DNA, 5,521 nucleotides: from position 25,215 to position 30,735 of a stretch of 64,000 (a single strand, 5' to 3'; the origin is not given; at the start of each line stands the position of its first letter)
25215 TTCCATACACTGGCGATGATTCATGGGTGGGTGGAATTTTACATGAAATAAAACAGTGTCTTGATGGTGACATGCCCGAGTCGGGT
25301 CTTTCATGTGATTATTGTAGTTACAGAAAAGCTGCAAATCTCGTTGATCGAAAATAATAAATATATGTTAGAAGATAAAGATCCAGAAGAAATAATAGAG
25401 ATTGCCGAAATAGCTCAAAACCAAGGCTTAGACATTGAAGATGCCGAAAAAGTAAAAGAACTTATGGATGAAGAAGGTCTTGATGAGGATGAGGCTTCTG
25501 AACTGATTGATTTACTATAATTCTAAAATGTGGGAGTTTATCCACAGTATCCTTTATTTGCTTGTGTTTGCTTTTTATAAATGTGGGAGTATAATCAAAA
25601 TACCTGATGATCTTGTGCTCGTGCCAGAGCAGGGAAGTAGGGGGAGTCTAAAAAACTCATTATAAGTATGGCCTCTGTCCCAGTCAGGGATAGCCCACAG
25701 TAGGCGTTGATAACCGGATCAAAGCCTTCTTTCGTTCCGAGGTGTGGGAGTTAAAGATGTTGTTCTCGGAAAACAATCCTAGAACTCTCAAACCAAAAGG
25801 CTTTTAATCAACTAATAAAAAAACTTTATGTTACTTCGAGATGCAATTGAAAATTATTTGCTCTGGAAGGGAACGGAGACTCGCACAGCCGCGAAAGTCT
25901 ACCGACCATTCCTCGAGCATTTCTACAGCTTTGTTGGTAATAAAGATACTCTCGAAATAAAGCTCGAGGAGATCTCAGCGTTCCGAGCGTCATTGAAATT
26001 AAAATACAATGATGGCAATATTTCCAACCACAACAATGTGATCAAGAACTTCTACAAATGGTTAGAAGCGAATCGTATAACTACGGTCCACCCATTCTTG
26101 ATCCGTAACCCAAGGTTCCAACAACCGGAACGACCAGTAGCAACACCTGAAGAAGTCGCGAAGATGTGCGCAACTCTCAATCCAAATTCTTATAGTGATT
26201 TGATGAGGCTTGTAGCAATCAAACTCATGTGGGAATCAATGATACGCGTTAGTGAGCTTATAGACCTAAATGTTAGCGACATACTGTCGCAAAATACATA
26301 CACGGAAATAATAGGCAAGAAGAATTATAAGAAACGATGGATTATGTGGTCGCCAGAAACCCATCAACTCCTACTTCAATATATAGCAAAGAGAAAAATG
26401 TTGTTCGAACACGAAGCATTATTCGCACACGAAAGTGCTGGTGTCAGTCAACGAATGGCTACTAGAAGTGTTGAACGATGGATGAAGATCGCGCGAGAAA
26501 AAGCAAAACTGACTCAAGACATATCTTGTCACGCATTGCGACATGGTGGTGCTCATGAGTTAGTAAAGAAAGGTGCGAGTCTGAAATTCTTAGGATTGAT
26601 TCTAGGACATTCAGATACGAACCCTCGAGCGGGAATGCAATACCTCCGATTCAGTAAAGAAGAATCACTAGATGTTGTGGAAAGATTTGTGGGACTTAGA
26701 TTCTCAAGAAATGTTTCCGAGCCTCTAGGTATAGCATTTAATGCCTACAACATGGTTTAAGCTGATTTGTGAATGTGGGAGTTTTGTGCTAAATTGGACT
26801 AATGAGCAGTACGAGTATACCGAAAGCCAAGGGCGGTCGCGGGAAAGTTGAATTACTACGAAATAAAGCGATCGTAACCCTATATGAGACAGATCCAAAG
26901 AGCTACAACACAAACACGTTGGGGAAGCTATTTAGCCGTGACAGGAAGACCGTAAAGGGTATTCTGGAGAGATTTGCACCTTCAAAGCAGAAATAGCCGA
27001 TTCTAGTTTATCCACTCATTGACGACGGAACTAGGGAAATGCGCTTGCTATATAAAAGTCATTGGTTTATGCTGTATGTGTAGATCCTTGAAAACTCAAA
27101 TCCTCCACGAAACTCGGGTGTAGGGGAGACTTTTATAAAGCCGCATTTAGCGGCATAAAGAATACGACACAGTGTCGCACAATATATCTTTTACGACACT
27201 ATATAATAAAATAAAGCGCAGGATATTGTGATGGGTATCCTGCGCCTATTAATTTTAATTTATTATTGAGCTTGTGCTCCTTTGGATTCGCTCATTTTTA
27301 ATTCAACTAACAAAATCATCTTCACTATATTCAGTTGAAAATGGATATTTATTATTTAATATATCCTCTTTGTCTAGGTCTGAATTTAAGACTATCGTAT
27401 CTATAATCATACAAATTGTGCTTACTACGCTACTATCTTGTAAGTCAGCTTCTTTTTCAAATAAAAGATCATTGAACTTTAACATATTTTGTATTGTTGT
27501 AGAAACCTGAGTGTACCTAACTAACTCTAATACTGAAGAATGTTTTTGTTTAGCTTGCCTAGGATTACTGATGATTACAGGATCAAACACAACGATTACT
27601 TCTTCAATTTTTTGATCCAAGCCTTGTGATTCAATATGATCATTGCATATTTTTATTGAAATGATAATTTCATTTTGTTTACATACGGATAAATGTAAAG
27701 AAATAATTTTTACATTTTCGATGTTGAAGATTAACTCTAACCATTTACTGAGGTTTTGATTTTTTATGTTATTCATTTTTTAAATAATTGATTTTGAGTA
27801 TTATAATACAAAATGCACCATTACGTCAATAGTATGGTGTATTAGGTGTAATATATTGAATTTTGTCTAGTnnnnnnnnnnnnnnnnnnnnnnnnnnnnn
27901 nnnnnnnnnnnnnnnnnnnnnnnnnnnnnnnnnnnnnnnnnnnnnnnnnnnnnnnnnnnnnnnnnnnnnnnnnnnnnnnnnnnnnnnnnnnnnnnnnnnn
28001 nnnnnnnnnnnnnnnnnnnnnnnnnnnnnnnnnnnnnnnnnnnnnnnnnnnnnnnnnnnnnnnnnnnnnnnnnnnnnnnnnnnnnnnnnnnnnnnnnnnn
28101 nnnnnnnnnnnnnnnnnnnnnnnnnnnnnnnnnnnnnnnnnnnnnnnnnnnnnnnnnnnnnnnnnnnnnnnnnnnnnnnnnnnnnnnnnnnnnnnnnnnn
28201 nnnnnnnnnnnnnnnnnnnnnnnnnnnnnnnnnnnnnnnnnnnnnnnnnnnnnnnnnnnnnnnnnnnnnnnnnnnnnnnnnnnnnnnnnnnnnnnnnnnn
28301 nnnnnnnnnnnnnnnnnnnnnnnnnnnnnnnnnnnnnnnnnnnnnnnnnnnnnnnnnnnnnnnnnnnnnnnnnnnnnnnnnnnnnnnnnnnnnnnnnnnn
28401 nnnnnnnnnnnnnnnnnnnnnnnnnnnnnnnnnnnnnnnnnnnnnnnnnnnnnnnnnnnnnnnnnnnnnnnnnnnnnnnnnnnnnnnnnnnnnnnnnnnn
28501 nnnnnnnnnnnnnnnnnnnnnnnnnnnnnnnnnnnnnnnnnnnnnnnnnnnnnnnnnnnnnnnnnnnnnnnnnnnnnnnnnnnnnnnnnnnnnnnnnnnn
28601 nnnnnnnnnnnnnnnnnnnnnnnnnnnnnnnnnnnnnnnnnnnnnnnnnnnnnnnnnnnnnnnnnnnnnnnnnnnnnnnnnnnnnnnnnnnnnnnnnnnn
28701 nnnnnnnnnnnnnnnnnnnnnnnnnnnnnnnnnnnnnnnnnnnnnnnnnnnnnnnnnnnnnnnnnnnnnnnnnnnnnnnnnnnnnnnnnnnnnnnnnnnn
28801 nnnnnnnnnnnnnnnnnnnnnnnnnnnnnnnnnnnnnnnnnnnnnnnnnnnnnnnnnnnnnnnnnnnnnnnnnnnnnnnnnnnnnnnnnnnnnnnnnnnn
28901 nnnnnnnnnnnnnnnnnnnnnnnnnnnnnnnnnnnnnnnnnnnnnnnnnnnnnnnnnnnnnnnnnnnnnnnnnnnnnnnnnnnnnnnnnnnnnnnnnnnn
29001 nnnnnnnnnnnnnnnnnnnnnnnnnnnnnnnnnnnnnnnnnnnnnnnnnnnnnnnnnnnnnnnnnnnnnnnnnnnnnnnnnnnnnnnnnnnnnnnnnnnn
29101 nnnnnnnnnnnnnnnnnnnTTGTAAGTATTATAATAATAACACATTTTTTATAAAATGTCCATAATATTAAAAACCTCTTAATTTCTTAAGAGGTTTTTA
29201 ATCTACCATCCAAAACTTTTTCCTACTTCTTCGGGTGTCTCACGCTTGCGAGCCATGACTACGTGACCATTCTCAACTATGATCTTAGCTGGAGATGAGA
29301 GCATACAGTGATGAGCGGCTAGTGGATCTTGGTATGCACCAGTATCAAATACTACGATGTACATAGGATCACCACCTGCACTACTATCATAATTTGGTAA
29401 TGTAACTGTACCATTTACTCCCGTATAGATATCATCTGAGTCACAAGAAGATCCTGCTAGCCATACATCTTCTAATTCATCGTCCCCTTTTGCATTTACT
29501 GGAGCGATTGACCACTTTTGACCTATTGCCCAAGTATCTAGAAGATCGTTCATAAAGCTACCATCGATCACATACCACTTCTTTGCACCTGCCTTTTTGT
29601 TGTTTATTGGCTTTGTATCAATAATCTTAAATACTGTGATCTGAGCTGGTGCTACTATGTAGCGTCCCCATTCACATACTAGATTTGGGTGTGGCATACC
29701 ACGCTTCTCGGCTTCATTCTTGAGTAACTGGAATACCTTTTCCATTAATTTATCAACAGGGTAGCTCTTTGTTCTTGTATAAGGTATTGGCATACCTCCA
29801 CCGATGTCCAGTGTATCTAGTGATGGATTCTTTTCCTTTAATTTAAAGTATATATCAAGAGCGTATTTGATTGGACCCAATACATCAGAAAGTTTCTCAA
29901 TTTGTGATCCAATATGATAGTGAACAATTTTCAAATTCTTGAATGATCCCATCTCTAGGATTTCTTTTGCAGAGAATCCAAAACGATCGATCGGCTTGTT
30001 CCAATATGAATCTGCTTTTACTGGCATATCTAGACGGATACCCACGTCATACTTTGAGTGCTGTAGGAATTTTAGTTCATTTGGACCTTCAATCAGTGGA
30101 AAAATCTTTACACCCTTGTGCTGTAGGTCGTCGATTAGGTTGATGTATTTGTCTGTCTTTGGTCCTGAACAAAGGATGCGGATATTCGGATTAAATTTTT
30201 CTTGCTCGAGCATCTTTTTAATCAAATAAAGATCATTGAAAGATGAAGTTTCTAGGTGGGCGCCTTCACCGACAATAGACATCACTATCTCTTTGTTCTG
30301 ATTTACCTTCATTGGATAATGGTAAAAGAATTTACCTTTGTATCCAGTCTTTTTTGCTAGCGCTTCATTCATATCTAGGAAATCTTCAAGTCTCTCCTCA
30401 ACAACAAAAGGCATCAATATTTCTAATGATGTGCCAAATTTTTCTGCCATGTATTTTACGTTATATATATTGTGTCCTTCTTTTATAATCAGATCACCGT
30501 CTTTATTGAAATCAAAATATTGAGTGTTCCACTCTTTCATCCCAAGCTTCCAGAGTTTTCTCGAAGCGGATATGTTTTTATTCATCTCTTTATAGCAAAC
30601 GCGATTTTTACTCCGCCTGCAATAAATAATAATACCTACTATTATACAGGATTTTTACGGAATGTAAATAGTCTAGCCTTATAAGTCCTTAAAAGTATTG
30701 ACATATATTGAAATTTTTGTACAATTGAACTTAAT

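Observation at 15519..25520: Defence/cargo island between the phage lysis module and the integrase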

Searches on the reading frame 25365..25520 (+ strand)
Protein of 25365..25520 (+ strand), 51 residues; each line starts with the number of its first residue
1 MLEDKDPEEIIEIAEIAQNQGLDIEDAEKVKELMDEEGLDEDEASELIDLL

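Call 4: search_protein_families(library=padloc, proteins=[window:25365-25520:+], max_evalue=0.01)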
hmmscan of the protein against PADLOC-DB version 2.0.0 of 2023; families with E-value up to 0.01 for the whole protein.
window:25365-25520:+ (51 aa): 0 families

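Call 67: search_protein_families(library=pfam, proteins=[window:25365-25520:+], max_evalue=10)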
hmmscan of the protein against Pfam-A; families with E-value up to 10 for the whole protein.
window:25365-25520:+ (51 aa): 7 families
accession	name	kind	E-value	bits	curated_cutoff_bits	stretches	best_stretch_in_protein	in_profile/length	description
PF09435.16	DUF2015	-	0.026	15.3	27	1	18-44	25-51/79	Fungal protein of unknown function (DUF2015)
PF03861.19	ANTAR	-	0.077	13.2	27.3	1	33-48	20-35/54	ANTAR domain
PF01323.26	DSBA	-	0.084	13.1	25.6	1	12-49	107-144/191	DSBA-like thioredoxin domain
PF13875.12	DUF4202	-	0.092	13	35.1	1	13-48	91-126/183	Domain of unknown function (DUF4202)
PF20431.4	E_motif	-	0.12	13.1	27.3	1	2-39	17-53/63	E motif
PF01988.24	VIT1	-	0.39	11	28.1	1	6-37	77-110/214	VIT family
PF25417.1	DUF7889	-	0.96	9.1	27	1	5-15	18-28/50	Family of unknown function (DUF7889)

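Call 78: search_protein_families(library=phrogs, proteins=[window:25365-25520:+], max_evalue=0.001)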
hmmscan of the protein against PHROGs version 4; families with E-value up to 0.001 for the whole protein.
window:25365-25520:+ (51 aa): 0 families

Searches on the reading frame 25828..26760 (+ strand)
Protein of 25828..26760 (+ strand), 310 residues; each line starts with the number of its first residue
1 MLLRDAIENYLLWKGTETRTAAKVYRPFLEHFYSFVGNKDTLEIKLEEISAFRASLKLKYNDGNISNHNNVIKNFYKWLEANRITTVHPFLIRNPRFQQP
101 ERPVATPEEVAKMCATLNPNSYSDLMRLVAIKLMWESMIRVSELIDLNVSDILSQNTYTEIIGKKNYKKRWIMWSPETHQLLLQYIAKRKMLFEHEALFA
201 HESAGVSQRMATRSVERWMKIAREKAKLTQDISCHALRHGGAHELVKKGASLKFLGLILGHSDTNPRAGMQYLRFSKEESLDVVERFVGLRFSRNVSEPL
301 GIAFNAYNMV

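Call 3: search_protein_families(library=pfam, proteins=[window:25828-26760:+], max_evalue=0.01)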
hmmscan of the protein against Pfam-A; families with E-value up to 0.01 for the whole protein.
window:25828-26760:+ (310 aa): 2 families
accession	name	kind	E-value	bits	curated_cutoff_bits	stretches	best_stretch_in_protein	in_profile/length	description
PF00589.27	Phage_integrase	-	6.4e-23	81.8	27.1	1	106-265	4-160/172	Phage integrase family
PF13495.12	Phage_int_SAM_4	-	0.00033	21.4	27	1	3-84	1-83/85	Phage integrase, N-terminal SAM-like domain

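Call 4: search_protein_families(library=padloc, proteins=[window:25828-26760:+], max_evalue=0.01)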
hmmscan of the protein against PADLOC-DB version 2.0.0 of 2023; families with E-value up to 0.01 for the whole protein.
window:25828-26760:+ (310 aa): 0 families

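Call 9: search_protein_families(library=ncbifam, proteins=[window:25828-26760:+], max_evalue=0.001)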
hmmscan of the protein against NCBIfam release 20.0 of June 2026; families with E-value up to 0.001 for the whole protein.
window:25828-26760:+ (310 aa): 9 families
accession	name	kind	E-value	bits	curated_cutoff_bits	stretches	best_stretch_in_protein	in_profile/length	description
NF040815.2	recomb_XerA_Arch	equivalog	6.7e-37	127.5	220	1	15-277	11-256/263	site-specific tyrosine recombinase/integron integrase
TIGR02225.1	recomb_XerD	equivalog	8.7e-32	110.6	329.6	1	19-264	15-265/290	site-specific tyrosine recombinase XerD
TIGR02224.1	recomb_XerC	equivalog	2.4e-29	102.6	335.15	1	20-263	16-267/295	tyrosine recombinase XerC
NF001399.0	PRK00283.1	subfamily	6e-27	94.7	279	1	20-263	25-273/300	tyrosine recombinase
TIGR02249.1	integrase_gron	subfamily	3.5e-17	62.7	265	2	16-199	14-188/315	integron integrase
NF003462.0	PRK05084.1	equivalog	1.6e-15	56.7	267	1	131-286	201-355/360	tyrosine recombinase XerS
NF002331.0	PRK01287.1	subfamily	5.2e-14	52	371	1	63-263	98-302/365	site-specific tyrosine recombinase XerC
NF011946.0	PRK15417.1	equivalog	2.6e-08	33.4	435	1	206-265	246-307/337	integron integrase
NF007371.0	PRK09871.1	subfamily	0.00071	19.2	222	0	129-263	30-164/198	tyrosine-type DNA invertase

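Call 37: find_related_loci(query=window:25828-26760:+, collection=viral_contigs, flank=10000)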
Query window:25828-26760:+ (310 aa) in viral_contigs; peptide patterns used: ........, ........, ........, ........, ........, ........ (x = any residue, [..] = any of these).
8 stretches matched a pattern; 2 encode a relative of the query (tblastn E <= 1e-3); 2 distinct loci.
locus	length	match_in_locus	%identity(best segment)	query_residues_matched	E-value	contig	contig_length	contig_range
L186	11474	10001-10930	88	1-310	0e+0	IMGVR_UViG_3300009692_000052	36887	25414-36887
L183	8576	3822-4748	81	1-309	7e-176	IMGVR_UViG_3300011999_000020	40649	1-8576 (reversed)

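Call 78: search_protein_families(library=phrogs, proteins=[window:25828-26760:+], max_evalue=0.001)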
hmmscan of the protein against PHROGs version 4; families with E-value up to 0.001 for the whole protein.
window:25828-26760:+ (310 aa): 4 families
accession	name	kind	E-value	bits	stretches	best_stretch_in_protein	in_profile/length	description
phrog_1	-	integration and excision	1.3e-32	114.9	1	2-295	165-455/611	integrase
phrog_216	-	integration and excision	7.7e-26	91.9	1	68-287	18-236/301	integrase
phrog_7685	-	integration and excision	1.8e-05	25.4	1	205-265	154-214/240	integrase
phrog_7269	-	integration and excision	0.00021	22.1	1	216-281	14-75/89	integrase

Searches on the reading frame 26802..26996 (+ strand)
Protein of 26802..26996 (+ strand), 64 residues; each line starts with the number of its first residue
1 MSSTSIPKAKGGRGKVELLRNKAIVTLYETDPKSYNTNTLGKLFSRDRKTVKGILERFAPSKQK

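Call 4: search_protein_families(library=padloc, proteins=[window:26802-26996:+], max_evalue=0.01)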
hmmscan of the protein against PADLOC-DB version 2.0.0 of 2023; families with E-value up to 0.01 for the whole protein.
window:26802-26996:+ (64 aa): 0 families

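Call 34: search_protein_families(library=pfam, proteins=[window:26802-26996:+], max_evalue=0.01)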
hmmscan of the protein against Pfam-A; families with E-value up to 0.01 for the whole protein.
window:26802-26996:+ (64 aa): 0 families

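Call 78: search_protein_families(library=phrogs, proteins=[window:26802-26996:+], max_evalue=0.001)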
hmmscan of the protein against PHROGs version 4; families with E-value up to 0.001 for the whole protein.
window:26802-26996:+ (64 aa): 0 families

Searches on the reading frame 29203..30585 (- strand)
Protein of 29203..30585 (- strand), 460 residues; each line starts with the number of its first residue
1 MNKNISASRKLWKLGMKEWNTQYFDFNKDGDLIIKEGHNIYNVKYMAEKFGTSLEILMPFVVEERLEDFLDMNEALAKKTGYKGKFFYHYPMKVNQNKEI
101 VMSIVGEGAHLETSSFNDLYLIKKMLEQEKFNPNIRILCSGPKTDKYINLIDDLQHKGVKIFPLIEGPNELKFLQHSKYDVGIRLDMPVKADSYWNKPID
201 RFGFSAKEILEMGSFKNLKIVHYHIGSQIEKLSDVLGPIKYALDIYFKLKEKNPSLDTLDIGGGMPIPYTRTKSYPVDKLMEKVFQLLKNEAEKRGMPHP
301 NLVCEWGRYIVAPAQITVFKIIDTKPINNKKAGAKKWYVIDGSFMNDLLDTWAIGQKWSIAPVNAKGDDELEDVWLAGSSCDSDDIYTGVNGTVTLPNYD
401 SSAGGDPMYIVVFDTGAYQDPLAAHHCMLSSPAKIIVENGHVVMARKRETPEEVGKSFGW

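Call 9: search_protein_families(library=ncbifam, proteins=[window:29203-30585:-], max_evalue=0.001)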
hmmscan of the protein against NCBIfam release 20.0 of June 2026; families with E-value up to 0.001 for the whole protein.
window:29203-30585:- (460 aa): 6 families
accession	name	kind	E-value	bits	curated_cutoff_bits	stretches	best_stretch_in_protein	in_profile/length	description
NF003763.0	PRK05354.1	equivalog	1.9e-56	191.9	369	2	6-332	10-367/636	biosynthetic arginine decarboxylase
TIGR01273.1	speA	equivalog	1.7e-49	168.9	624.1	2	15-331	11-358/624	arginine decarboxylase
TIGR01048.1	lysA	equivalog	1.9e-40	138.7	297.9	1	40-454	13-412/417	diaminopimelate decarboxylase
TIGR03099.1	dCO2ase_PEP1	hypoth_equivalog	1.8e-14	53.6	478.45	1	217-420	186-380/398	pyridoxal-dependent decarboxylase, exosortase A system-associated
NF006515.0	PRK08961.1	equivalog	8.2e-12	43.9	802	1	202-438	642-860/861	bifunctional aspartate kinase/diaminopimelate decarboxylase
NF052544.1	OrLyDeCDokD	equivalog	5.5e-09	35.1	700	1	207-453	198-454/461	ornithine/lysine decarboxylase DokD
